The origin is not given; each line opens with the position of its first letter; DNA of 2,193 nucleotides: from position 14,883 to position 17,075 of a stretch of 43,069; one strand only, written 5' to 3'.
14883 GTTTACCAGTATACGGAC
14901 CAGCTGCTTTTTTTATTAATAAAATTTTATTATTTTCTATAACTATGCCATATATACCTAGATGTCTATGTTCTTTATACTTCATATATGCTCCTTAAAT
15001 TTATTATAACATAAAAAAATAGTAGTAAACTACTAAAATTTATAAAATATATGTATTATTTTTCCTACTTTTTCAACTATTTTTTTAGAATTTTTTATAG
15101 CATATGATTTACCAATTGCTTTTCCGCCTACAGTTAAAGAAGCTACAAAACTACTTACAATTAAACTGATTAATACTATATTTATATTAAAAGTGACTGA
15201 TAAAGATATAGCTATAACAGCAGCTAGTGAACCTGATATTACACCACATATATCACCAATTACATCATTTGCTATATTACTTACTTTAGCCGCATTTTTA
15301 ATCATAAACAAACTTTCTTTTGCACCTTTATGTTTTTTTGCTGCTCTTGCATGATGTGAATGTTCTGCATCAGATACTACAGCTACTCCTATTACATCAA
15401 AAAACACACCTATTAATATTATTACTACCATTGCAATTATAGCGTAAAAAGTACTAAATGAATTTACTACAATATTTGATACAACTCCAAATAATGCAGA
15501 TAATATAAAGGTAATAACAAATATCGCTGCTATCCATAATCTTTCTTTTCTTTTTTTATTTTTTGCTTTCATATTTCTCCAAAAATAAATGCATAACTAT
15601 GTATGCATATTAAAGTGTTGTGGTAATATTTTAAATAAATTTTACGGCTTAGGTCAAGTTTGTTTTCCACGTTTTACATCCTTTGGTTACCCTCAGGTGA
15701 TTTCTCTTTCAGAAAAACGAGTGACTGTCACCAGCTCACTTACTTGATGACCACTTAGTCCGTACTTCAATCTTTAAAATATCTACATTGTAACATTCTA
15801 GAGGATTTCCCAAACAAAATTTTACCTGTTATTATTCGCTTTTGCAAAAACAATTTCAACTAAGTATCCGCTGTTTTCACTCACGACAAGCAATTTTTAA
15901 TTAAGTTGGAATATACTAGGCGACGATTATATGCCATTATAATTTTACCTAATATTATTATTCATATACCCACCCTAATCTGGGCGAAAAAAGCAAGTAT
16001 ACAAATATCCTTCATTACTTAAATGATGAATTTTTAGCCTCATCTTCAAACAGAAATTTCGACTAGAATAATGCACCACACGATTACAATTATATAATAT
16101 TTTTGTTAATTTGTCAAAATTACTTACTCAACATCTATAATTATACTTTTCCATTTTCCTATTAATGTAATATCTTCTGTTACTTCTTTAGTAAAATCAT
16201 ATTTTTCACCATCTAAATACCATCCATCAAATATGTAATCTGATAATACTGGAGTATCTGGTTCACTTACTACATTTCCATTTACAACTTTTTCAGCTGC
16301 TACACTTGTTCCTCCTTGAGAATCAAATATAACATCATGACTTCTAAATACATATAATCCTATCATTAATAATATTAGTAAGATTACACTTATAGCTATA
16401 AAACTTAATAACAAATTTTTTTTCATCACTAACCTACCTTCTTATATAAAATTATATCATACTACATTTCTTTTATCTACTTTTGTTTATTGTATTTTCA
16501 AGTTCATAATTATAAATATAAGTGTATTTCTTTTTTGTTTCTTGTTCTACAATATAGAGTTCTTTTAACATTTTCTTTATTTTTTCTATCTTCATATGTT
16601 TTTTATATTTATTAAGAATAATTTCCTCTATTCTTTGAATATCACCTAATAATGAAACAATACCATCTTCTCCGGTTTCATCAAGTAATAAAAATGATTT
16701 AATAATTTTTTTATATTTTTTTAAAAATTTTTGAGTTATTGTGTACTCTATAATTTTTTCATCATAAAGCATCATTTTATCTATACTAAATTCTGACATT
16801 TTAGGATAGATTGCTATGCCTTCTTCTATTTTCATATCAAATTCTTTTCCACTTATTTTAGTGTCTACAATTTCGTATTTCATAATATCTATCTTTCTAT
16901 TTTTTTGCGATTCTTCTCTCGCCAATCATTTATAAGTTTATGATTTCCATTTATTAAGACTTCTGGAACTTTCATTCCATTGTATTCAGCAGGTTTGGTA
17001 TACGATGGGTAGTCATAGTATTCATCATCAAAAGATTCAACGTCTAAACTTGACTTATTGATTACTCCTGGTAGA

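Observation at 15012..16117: Self-contained module: ~0.5-kb structured-RNA candidate plus a 4-TM DxxxD membrane protein (OLE/OapA-like, but short and in an unusual locus)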

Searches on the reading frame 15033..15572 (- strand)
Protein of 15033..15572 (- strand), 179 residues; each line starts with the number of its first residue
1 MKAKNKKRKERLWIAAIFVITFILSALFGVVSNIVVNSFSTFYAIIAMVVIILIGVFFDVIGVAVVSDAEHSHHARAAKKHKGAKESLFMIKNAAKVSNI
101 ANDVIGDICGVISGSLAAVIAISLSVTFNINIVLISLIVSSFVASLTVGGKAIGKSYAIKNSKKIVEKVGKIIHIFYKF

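Call 4: search_protein_families(library=pfam, proteins=[window:15033-15572:-], max_evalue=0.01)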
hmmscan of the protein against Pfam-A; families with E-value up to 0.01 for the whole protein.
window:15033-15572:- (179 aa): 1 family
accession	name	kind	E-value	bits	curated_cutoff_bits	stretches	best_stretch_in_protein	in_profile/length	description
PF01595.25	CNNM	-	4.9e-06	26.8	28.4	1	47-178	2-129/181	Cyclin M transmembrane N-terminal domain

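Call 5: search_protein_families(library=ncbifam, proteins=[window:15033-15572:-], max_evalue=0.01)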
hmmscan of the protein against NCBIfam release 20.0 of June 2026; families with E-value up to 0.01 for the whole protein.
window:15033-15572:- (179 aa): 1 family
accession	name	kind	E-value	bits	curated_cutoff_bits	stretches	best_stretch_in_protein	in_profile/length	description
NF041554.1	SA1362_fam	subfamily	0.00048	20.2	42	1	16-82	2-69/70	SA1362 family protein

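Call 6: search_solved_structures(query=window:15033-15572:-, max_evalue=1, show_alignments=2)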
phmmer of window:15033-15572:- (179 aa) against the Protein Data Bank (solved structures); distinct sequences matched with E-value up to 1: 2.
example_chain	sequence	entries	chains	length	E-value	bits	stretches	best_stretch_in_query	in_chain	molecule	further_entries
7m1t_A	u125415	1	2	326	0.0099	19.2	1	45-178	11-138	Hemolysin, contains CBS domains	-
7m1u_A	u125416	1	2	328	0.0099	19.2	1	45-178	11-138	Hemolysin, contains CBS domains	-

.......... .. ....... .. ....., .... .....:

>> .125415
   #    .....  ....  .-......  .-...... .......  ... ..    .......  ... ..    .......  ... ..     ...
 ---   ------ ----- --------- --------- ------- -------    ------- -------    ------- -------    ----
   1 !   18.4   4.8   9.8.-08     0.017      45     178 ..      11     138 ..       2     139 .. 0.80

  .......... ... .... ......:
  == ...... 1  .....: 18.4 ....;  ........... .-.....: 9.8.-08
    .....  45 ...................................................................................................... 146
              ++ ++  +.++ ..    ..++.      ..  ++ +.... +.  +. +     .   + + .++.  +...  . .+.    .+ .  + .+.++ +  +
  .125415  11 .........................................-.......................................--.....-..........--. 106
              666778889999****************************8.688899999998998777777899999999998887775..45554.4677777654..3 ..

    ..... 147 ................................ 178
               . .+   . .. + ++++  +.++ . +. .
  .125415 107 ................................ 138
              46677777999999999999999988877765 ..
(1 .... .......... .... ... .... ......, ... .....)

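Call 9: find_homologous_proteins(query=window:15033-15572:-)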
Query window:15033-15572:- (179 aa): 7671 proteins with E <= 0.001 among 8000 candidates; the best 120 are listed.
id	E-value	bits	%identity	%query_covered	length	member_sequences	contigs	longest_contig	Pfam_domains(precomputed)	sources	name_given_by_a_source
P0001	5.0e-99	347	100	100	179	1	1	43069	PF01595.26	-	-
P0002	1.7e-77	277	78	95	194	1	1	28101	-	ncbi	-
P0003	2.5e-76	273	77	99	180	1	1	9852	-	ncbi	-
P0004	2.7e-75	270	78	97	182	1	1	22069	-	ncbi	-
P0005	3.0e-69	250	73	87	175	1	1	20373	PF01595.26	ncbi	-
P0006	8.4e-67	242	72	97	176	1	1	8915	-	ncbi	-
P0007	1.4e-57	212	57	93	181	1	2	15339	-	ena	-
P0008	2.8e-52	195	55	98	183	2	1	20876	-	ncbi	-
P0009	1.8e-51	192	54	91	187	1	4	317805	-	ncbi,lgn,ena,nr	ncbi:MAG: hypothetical protein IJO32_00790 [Bacilli bacterium]|nr:hypothetical protein [Bacilli bact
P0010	3.5e-51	191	52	98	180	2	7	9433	-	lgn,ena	-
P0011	8.5e-51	190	55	93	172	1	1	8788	-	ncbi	-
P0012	1.2e-50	190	53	99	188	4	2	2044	-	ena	-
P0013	1.3e-50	189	52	91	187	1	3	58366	-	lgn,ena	-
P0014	3.3e-50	188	53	96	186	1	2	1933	-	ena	-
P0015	6.9e-50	187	53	98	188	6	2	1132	-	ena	-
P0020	4.4e-49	184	51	96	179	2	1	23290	-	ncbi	-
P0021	5.5e-49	184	52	96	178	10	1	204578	-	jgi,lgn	jgi:CBS domain containing-hemolysin-like protein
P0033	3.0e-46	175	50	95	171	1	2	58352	PF01595.26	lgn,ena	-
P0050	1.8e-43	166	51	82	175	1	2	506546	PF01595.26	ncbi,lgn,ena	-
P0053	2.2e-43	166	-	-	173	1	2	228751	PF01595.26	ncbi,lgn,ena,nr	ncbi:MAG: hypothetical protein IJK67_02915 [Bacilli bacterium]|nr:hypothetical protein [Bacilli bact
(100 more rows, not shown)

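Call 19: find_related_loci(query=window:15033-15572:-, collection=genome_contigs, flank=7000)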
Query window:15033-15572:- (179 aa) in genome_contigs; peptide patterns used: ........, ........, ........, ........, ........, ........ (x = any residue, [..] = any of these).
189 stretches matched a pattern; 11 encode a relative of the query (tblastn E <= 1e-3); 11 distinct loci.
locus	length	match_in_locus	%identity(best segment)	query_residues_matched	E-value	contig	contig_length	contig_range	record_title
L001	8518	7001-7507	91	10-178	5e-97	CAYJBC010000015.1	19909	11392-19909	MAG TPA_asm: uncultured Muribaculaceae bacterium isolate ERP123703_co1_167 genome assembly, contig: NODE_2829_length_199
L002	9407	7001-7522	78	6-179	3e-80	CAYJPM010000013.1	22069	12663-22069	MAG TPA_asm: uncultured Muribaculaceae bacterium isolate ERP123703_co5_27 genome assembly, contig: NODE_1185_length_2206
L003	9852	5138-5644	78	10-178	1e-77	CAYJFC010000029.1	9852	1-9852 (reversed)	MAG TPA_asm: uncultured Muribaculaceae bacterium isolate ERP123703_co3_210 genome assembly, contig: NODE_8385_length_985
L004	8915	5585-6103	72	6-178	5e-75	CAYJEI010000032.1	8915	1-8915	MAG TPA_asm: uncultured Muribaculaceae bacterium isolate ERP123703_co1_48 genome assembly, contig: NODE_8265_length_8915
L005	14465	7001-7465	73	24-178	1e-64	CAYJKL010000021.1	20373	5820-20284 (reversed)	MAG TPA_asm: uncultured Muribaculaceae bacterium isolate ERP123703_co5_120 genome assembly, contig: NODE_1347_length_203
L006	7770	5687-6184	73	13-178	5e-59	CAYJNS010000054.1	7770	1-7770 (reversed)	MAG TPA_asm: uncultured Muribaculaceae bacterium isolate ERP123703_co3_316 genome assembly, contig: NODE_11200_length_77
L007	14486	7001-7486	54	13-174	2e-45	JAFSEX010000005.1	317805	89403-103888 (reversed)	MAG: Bacilli bacterium isolate RGIG3080 Goat_Rectum-5__c36581, whole genome shotgun sequence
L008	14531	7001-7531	49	1-178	1e-41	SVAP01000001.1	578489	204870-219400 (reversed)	MAG: Bacillota bacterium isolate SIG205 NODE_19_length_578489_cov_16.181271, whole genome shotgun sequence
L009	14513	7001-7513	51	6-176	8e-35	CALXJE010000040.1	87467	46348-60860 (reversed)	MAG: uncultured Clostridia bacterium isolate E03__bin236 genome assembly, contig: E03__k127_725936, whole genome shotgun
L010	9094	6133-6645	47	4-174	9e-35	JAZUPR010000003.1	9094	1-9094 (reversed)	MAG: Clostridia bacterium isolate T1900044864_TS20190330.MAGScoT_cleanbin_000030 SGB_3121_k141_1214586, whole genome sho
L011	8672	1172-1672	50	13-179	1e-34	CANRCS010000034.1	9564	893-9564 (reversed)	MAG: uncultured Bacilli bacterium isolate Lapin-027__bin35 genome assembly, contig: Lapin-027__NODE_7450_length_9564_cov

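Call 43: predict_structure(alignment_id=A4)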
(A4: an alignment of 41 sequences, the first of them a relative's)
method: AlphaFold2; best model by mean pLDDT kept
length: 179 residues; sequences in the alignment: 41
mean_pLDDT: 85.6   pTM: 0.76
mean pLDDT of the five models: 85.6, 85.2, 85.1, 85.0, 84.8
residues with pLDDT >= 90: 76; 70-90: 87; 50-70: 16; < 50: 0
segments of 3 or more residues with pLDDT < 50: none
pLDDT, mean of each block of 10 residues (from residue 1): 70 82 82 77 91 93 87 66 84 88 87 90 93 95 94 92 90 81
secondary structure, 60 per line:
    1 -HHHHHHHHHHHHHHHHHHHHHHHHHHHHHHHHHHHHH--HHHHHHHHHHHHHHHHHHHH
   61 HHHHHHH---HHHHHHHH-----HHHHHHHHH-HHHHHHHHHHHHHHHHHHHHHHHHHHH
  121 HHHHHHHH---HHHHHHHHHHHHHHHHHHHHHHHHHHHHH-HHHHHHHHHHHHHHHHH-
elements in order: H2-38 H41-67 H71-78 H84-92 H94-128 H132-160 H162-178

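Call 48: fold_search(model_id=the predicted structure, library=pdb)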
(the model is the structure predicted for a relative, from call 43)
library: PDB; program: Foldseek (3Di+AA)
matches with E <= 10: 76; with E <= 0.001: 0
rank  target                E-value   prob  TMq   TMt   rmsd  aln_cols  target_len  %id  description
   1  7m1t_A                4.0e-03  1.00  0.60  0.36   3.6       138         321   24  Crystal structure of an archaeal CNNM, MtCorB, with C-terminal deletion in complex with Mg2+-ATP (released 2021-06-16)
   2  7m1t_B                7.2e-03  1.00  0.61  0.36   3.5       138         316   24  Crystal structure of an archaeal CNNM, MtCorB, with C-terminal deletion in complex with Mg2+-ATP (released 2021-06-16)
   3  7m1u_A                3.5e-02  1.00  0.60  0.36   3.7       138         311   25  Crystal structure of an archaeal CNNM, MtCorB, R235L mutant with C-terminal deletion (released 2021-06-16)
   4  7cff                  1.0e+00  0.91  0.49  0.55   6.8       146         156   14  Structure of the thermostabilized transmembrane domain of the bacterial CNNM/CorC family Mg2+ transporter in complex wit (released 2021-02-24)
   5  9cf8_0                1.7e+00  0.07  0.17  0.15  17.1       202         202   17  Cryo-EM structure of human kidney V-ATPase state 1 (released 2025-08-06)
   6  6vq6_b                1.7e+00  0.07  0.19  0.17  20.1       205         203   15  Mammalian V-ATPase from rat brain - composite model of rotational state 1 bound to ADP and SidK (built from focused re (released 2020-03-18)
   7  6xbw_b                1.9e+00  0.07  0.19  0.17  20.2       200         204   16  Cryo-EM structure of V-ATPase from bovine brain, state 1 (released 2020-08-19)
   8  6lq6_B                2.4e+00  0.07  0.15  0.07  12.0       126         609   21  Crystal Structure of E447A Acyl-CoA Dehydrogenase FadE5 mutant from Mycobacteria smegmatis in complex with C20CoA (released 2020-07-01)
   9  1krq                  3.1e+00  0.08  0.19  0.20  11.9       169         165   10  CRYSTAL STRUCTURE ANALYSIS OF CAMPYLOBACTER JEJUNI FERRITIN (released 2002-02-06)
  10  9wfi_B                3.2e+00  0.09  0.24  0.21  17.4       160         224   14  A chimera FadR transcription factor containing wHTH of Rv0494 and the part other than wHTH of Escherichia coli FadR (released 2025-09-24)
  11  6ks9_A                3.2e+00  0.05  0.16  0.08  13.1       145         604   19  Crystal Structure of E447A Acyl-CoA Dehydrogenase FadE5 mutant from Mycobacteria smegmatis (released 2020-07-01)
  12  6pe4_G                3.4e+00  0.06  0.20  0.19  14.8       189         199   13  Yeast Vo motor in complex with 1 VopQ molecule (released 2020-05-20)
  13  4bem_J                3.4e+00  0.06  0.19  0.19  17.8       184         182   11  Crystal structure of the F-type ATP synthase c-ring from Acetobacterium woodii. (released 2014-03-26)
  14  6ksb_B                3.4e+00  0.06  0.15  0.07  12.0       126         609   21  Crystal Structure of E447A M130G Acyl-CoA Dehydrogenase FadE5 mutant from Mycobacteria smegmatis in complex with C16Co (released 2020-07-01)
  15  6kri_A                3.4e+00  0.05  0.17  0.08  13.2       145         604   19  Crystal Structure of Acyl-CoA Dehydrogenase FadE5 from Mycobacteria smegmatis with product released (released 2020-07-01)
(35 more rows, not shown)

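Call 55: find_encoding_contigs(protein=P0007, flank=3000, max_places=1)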
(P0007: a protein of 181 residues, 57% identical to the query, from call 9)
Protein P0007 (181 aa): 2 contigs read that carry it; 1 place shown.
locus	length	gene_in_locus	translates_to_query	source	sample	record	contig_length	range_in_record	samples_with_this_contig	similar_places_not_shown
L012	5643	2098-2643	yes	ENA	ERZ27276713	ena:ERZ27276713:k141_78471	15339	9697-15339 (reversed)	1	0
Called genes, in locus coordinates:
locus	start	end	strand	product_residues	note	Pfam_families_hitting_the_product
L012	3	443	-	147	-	?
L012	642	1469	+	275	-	-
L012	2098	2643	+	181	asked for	-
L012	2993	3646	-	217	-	PF04542:Sigma70_r2, PF04545:Sigma70_r4 (weak)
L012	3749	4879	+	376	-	PF01098:FTSW_RODA_SPOVE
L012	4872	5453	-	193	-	PF00117:GATase, PF07722:Peptidase_C26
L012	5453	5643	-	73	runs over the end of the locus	-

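Call 56: find_encoding_contigs(protein=P0008, flank=3000, max_places=1)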
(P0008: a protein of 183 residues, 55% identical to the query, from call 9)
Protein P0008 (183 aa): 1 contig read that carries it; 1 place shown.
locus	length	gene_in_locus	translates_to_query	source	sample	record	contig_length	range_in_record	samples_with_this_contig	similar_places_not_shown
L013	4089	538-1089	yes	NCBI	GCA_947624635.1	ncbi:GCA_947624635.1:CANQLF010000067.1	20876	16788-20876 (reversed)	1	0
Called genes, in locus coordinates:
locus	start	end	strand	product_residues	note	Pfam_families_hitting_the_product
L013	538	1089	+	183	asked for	-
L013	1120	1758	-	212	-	PF02592:Vut_1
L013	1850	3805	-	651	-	PF00122:E1-E2_ATPase, PF00702:Hydrolase (weak)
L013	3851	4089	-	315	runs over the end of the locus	PF00004:AAA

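Call 57: find_encoding_contigs(protein=P0020, flank=3000, max_places=1)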
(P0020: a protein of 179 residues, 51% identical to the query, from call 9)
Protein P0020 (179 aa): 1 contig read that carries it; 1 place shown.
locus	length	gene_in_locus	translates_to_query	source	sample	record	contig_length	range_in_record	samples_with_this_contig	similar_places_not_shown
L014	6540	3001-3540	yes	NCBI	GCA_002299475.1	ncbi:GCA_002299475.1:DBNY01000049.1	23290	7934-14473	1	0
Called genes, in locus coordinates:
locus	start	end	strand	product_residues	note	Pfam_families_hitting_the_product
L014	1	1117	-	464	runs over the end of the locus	PF01134:GIDA (faint), PF01946:Thi4 (faint), PF03486:HI0933_like (faint), PF07992:Pyr_redox_2 (faint), PF13738:Pyr_redox_3 (faint), PF21688:FAD-depend_C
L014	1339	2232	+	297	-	-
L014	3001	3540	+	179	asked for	-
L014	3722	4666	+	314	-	PF23750:RsgI_M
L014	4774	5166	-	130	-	-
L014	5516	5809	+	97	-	-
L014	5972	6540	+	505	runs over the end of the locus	PF00239:Resolvase, PF07508:Recombinase, PF13408:Zn_ribbon_recom (weak)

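Call 58: find_encoding_contigs(protein=P0021, flank=3000, max_places=1)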
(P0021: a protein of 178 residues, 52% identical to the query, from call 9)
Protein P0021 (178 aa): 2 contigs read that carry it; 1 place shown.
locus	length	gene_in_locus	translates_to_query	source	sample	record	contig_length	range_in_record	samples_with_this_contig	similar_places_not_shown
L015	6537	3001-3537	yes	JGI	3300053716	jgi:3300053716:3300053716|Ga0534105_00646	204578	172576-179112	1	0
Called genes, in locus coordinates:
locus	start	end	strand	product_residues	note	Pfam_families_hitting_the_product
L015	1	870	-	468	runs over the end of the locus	PF01134:GIDA (faint), PF01266:DAO (faint), PF03486:HI0933_like (faint), PF07992:Pyr_redox_2 (faint), PF13738:Pyr_redox_3 (faint), PF21688:FAD-depend_C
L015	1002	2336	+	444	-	PF00478:IMPDH (faint), PF01070:FMN_dh (faint), PF01645:Glu_synthase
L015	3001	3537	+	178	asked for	-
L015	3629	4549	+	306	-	PF23750:RsgI_M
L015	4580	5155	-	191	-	PF05067:Mn_catalase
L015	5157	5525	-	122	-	PF12652:CotJB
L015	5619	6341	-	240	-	-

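Call 59: find_encoding_contigs(protein=P0011, flank=3000, max_places=1)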
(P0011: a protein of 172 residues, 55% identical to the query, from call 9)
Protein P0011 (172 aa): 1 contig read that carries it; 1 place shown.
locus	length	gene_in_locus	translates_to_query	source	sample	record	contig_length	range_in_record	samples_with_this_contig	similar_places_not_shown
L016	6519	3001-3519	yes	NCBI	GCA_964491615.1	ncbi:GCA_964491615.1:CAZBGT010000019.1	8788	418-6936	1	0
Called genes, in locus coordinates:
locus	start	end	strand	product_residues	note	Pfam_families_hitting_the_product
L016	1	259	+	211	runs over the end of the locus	PF01863:YgjP-like, PF10263:SprT-like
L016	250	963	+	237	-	PF22435:MRM3-like_sub_bind, PF00588:SpoU_methylase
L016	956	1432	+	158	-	PF01782:RimM, PF24986:PRC_RimM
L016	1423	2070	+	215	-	PF01746:tRNA_m1G_MT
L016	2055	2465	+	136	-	-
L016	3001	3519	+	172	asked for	-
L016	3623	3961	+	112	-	PF01245:Ribosomal_L19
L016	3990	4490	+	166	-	PF10502:Peptidase_S26, PF00717:Peptidase_S24 (weak)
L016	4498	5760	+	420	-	PF02388:FemAB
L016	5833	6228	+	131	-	PF17253:DUF5320, PF02001:DUF134, PF04545:Sigma70_r4 (weak), PF08281:Sigma70_r4_2 (weak)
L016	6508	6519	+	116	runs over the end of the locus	-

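Call 60: find_encoding_contigs(protein=P0033, flank=3000, max_places=1)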
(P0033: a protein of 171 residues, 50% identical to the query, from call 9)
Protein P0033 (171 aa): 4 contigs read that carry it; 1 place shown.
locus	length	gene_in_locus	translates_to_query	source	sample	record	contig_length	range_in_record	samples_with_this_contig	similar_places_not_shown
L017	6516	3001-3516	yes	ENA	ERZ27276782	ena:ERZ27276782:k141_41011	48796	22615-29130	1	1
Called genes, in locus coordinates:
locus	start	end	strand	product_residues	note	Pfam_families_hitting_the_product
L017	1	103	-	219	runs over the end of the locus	PF06161:DUF975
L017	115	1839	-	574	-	PF03485:Arg_tRNA_synt_N, PF00750:tRNA-synt_1d, PF05746:DALR_1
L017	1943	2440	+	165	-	PF10688:Imp-YgjV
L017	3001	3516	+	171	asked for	PF01595:CNNM (weak)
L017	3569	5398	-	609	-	PF00009:GTP_EFTU, PF01926:MMR_HSR1, PF03144:GTP_EFTU_D2, PF22042:EF-G_D2, PF00679:EFG_C, PF21018:BipA_C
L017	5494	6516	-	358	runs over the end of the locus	PF02661:Fic, PF02002:TFIIE_alpha (faint)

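Call 61: find_encoding_contigs(protein=P0053, flank=3000, max_places=1)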
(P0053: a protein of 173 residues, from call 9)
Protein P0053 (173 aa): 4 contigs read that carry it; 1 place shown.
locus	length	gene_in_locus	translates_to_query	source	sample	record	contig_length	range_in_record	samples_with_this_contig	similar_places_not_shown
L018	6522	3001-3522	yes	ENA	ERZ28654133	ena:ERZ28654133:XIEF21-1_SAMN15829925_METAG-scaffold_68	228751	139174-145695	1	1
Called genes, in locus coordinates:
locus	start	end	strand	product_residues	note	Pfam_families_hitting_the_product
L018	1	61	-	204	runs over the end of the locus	PF06790:UPF0259, PF06161:DUF975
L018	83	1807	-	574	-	PF03485:Arg_tRNA_synt_N, PF00750:tRNA-synt_1d, PF05746:DALR_1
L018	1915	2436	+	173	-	PF10688:Imp-YgjV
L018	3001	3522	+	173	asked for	PF01595:CNNM (weak)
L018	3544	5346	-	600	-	PF00009:GTP_EFTU, PF01926:MMR_HSR1 (weak), PF22042:EF-G_D2, PF03144:GTP_EFTU_D2, PF00679:EFG_C, PF21018:BipA_C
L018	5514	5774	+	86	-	PF01381:HTH_3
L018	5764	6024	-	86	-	PF01381:HTH_3 (weak)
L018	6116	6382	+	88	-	PF12844:HTH_19 (weak), PF01381:HTH_3, PF13443:HTH_26 (weak)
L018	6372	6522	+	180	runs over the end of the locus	-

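Call 62: find_encoding_contigs(protein=P0050, flank=3000, max_places=1)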
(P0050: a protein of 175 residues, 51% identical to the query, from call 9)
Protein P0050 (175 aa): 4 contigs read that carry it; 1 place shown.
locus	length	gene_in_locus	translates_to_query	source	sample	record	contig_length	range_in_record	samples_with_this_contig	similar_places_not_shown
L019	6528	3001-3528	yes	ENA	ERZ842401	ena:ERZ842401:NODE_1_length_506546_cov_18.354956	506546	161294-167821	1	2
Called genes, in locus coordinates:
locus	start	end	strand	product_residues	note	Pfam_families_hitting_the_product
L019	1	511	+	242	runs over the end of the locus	PF02527:GidB (weak), PF05175:MTS, PF06325:PrmA, PF13847:Methyltransf_31, PF08242:Methyltransf_12 (weak), PF13649:Methyltransf_25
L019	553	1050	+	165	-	PF09551:Spore_II_R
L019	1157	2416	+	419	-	PF00275:EPSP_synthase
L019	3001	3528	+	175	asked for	PF01595:CNNM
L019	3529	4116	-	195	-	PF22624:AASDHPPT_N, PF01648:ACPS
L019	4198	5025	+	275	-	PF04294:VanW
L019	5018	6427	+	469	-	PF00501:AMP-binding, PF13193:AMP-binding_C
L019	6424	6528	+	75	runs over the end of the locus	-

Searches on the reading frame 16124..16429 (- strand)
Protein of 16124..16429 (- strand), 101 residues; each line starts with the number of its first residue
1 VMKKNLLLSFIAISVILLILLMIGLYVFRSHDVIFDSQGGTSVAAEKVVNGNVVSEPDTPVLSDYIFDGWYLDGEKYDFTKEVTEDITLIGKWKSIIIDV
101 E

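Call 4: search_protein_families(library=pfam, proteins=[window:16124-16429:-], max_evalue=0.01)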
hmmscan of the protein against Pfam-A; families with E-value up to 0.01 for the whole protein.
window:16124-16429:- (101 aa): 1 family
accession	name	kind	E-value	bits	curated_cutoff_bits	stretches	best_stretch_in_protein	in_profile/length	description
PF09479.16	Flg_new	-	8.4e-14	51.9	27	1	32-90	2-63/65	Listeria-Bacteroides repeat domain (List_Bact_rpt)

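Call 5: search_protein_families(library=ncbifam, proteins=[window:16124-16429:-], max_evalue=0.01)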
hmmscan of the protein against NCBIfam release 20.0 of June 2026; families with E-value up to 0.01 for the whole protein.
window:16124-16429:- (101 aa): 4 families
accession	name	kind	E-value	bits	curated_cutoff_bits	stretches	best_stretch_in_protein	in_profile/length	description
NF033189.1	internalin_A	exception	2.6e-05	22.8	1600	1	25-92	631-701/799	class 1 internalin InlA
NF052328.1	NeuramTDE0471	equivalog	0.0017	17.1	900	1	31-96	47-119/538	neuraminidase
NF033188.1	internalin_H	exception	0.0017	17.1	1050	1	32-91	346-408/548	InlH/InlC2 family class 1 internalin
TIGR02543.1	List_Bact_rpt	repeat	0.0028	18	20.95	1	64-96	5-43/44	TIGR02543 family repeat protein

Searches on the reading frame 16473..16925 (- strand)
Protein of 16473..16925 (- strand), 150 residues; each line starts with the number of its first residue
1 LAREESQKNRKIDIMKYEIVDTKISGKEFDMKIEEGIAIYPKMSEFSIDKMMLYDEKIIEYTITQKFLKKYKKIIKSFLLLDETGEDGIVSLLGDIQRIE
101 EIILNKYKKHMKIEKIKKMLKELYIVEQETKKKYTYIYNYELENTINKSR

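Call 4: search_protein_families(library=pfam, proteins=[window:16473-16925:-], max_evalue=0.01)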
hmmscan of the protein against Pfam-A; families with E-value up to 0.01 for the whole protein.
window:16473-16925:- (150 aa): 1 family
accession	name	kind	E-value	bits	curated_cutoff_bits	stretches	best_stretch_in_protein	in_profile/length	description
PF24948.1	Citrate_synth_N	-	0.00026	20.9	83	1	55-128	36-108/232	ATP-citrate synthase ATP-grasp domain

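Call 5: search_protein_families(library=ncbifam, proteins=[window:16473-16925:-], max_evalue=0.01)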
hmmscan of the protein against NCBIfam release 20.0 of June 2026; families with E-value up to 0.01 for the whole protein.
window:16473-16925:- (150 aa): 0 families
